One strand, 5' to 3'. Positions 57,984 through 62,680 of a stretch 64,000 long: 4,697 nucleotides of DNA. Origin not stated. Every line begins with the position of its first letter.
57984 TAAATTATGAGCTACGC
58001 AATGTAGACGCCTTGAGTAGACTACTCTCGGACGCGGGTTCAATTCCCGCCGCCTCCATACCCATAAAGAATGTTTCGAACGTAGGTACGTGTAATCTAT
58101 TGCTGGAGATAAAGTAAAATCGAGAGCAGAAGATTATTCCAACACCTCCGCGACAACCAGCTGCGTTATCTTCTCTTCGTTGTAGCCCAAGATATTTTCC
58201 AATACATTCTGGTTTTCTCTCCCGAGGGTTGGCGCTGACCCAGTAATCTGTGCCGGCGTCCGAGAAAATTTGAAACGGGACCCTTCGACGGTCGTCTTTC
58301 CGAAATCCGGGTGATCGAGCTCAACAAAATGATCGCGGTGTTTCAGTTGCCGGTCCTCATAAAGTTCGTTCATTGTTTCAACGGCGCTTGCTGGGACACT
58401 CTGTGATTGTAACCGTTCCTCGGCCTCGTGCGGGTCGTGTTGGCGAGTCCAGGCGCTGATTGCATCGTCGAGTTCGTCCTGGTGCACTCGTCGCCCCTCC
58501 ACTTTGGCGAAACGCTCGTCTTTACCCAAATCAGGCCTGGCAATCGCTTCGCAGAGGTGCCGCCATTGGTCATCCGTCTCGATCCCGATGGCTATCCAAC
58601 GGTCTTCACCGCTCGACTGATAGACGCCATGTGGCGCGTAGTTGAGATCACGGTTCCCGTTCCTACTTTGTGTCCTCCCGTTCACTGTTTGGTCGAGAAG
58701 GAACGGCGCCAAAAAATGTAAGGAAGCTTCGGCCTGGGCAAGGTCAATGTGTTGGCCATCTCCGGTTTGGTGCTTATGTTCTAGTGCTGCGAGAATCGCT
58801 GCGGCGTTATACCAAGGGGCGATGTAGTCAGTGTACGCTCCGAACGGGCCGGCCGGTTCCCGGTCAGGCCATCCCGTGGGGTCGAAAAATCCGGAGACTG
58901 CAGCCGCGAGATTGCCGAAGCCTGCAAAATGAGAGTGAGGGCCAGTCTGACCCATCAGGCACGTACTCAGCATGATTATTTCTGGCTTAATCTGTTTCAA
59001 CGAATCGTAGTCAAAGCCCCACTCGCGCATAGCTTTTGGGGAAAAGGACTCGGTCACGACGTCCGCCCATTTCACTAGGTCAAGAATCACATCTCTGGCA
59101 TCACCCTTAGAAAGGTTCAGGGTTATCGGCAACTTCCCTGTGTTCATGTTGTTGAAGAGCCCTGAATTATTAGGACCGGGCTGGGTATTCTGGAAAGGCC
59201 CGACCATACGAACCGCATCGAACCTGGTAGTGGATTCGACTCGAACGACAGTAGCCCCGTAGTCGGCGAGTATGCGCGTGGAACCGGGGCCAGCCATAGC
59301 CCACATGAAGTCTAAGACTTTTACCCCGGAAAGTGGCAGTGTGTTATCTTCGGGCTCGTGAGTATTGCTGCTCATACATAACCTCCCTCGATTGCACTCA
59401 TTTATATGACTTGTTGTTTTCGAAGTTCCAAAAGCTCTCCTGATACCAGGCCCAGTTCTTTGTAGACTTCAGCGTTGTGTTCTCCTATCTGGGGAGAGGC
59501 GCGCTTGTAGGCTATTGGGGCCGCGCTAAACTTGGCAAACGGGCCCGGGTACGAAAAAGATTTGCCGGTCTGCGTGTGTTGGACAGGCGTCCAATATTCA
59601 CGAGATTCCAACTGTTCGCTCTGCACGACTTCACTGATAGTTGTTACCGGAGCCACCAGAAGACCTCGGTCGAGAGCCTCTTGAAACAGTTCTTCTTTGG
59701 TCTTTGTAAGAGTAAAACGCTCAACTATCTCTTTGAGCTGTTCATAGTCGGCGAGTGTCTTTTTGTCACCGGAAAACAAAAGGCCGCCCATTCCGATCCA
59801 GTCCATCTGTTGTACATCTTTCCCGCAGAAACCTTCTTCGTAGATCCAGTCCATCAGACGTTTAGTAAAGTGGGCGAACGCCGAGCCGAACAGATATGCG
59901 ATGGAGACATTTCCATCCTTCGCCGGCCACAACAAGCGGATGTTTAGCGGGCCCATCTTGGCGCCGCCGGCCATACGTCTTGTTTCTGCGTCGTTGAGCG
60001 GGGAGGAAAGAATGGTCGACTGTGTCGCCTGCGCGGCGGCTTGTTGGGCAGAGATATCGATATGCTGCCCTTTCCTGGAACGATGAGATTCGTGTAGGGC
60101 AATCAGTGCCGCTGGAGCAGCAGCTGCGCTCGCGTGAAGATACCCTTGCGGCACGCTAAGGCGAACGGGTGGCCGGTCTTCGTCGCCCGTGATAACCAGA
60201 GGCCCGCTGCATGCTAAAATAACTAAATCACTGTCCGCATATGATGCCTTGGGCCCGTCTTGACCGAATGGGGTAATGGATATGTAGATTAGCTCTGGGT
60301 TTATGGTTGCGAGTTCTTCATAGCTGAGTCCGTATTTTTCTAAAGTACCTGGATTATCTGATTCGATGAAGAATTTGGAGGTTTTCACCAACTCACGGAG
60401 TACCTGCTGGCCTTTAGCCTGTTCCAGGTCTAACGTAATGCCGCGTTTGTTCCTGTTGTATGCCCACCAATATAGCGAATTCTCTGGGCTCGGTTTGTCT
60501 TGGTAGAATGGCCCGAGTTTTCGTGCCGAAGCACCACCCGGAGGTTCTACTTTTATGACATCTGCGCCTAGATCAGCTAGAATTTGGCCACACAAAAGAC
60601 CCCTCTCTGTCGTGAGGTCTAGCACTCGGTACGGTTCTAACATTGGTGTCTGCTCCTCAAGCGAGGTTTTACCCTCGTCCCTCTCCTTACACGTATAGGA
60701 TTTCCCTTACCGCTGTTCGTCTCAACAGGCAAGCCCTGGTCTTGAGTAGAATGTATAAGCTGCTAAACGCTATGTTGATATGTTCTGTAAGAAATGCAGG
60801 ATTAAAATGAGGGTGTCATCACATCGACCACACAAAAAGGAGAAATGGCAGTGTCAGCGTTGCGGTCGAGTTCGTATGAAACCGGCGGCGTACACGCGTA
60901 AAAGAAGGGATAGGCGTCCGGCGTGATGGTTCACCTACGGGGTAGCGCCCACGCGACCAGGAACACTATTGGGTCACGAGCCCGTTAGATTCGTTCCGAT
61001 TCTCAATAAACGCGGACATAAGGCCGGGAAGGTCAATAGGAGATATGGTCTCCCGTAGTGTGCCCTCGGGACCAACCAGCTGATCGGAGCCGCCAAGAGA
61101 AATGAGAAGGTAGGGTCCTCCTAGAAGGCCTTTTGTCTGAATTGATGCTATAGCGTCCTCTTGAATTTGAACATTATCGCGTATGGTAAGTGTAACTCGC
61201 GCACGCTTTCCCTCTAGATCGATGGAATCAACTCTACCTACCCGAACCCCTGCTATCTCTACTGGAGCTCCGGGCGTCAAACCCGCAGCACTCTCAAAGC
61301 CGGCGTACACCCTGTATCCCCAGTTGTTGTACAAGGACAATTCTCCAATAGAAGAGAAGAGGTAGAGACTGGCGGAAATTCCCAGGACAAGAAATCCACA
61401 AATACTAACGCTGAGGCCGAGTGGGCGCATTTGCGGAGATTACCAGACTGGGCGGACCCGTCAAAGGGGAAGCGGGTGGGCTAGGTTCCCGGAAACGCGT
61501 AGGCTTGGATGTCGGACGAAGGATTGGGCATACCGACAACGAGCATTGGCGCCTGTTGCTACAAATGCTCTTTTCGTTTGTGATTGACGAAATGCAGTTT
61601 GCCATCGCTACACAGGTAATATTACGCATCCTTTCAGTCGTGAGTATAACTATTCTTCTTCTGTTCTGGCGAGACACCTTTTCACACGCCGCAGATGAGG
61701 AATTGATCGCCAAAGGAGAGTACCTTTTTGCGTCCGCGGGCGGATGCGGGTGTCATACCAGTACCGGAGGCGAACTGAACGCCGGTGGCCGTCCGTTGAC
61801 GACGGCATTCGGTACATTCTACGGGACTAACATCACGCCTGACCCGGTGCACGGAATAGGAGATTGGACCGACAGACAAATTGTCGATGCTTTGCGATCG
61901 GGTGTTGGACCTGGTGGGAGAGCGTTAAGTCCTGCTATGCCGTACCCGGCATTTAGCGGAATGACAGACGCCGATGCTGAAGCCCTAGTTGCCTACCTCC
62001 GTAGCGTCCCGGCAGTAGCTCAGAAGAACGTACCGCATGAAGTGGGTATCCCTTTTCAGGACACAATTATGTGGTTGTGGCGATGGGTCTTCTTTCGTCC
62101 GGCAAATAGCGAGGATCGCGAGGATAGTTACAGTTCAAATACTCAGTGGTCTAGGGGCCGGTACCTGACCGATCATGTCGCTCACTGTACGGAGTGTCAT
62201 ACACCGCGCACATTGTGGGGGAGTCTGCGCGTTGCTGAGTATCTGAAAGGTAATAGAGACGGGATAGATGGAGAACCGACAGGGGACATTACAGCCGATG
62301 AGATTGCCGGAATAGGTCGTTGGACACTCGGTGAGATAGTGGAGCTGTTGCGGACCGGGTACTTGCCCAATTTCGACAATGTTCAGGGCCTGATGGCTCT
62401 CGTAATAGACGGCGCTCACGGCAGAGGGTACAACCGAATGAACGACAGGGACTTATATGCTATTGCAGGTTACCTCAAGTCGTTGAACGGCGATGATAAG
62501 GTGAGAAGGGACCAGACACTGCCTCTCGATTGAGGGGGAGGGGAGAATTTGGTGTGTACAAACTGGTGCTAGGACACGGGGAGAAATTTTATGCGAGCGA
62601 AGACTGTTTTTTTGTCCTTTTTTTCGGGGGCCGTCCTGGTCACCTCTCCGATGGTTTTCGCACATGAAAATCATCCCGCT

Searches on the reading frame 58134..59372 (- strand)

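Call 79: search_protein_families(library=pfam, proteins=[window:58134-59372:-], max_evalue=0.00001)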
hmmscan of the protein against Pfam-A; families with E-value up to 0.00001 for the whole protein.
window:58134-59372:- (412 aa): 1 family
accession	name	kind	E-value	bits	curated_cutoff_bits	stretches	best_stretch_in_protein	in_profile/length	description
PF02515.22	CoA_transf_3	-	1.7e-108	363.5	23.3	1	14-386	1-365/366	CoA-transferase family III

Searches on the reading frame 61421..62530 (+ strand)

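Call 79: search_protein_families(library=pfam, proteins=[window:61421-62530:+], max_evalue=0.00001)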
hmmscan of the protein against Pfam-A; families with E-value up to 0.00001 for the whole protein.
window:61421-62530:+ (370 aa): 2 families
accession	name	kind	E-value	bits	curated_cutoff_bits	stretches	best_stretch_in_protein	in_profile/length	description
PF00034.26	Cytochrom_C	-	5.4e-08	34.5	21.3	0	96-196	1-89/90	Cytochrome c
PF13442.11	Cytochrome_CBB3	-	6e-06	26.9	27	0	96-193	3-68/68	Cytochrome C oxidase, cbb3-type, subunit III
